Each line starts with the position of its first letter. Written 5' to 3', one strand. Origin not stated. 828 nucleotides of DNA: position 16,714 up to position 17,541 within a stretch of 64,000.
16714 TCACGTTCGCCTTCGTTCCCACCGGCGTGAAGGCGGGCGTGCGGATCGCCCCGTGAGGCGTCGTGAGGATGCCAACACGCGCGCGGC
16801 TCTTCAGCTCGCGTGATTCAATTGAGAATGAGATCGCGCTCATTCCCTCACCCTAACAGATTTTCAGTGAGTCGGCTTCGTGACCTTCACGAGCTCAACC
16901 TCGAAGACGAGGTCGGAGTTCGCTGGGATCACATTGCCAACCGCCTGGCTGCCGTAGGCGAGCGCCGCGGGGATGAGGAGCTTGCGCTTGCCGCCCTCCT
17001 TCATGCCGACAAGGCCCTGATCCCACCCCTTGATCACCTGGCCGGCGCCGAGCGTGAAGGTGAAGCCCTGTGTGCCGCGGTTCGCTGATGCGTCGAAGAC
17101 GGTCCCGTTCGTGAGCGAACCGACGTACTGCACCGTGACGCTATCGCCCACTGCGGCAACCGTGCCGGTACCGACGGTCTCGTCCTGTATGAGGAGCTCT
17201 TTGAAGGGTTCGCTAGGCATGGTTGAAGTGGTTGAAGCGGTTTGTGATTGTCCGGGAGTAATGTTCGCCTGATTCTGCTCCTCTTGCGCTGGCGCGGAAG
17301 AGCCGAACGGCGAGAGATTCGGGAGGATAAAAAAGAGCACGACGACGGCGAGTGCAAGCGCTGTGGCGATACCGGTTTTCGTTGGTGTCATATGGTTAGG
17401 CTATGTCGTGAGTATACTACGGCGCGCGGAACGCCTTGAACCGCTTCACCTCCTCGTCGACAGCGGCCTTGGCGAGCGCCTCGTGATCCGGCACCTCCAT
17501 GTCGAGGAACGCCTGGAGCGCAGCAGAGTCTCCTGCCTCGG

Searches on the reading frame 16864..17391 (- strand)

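Call 8: search_protein_families(library=pfam, proteins=[window:16864-17391:-], max_evalue=0.01)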
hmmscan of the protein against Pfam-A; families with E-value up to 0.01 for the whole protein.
window:16864-17391:- (175 aa): 1 family
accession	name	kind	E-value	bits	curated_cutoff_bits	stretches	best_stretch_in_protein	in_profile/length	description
PF00254.34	FKBP_C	-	1.2e-32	112.5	21.1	1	79-168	5-94/94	FKBP-type peptidyl-prolyl cis-trans isomerase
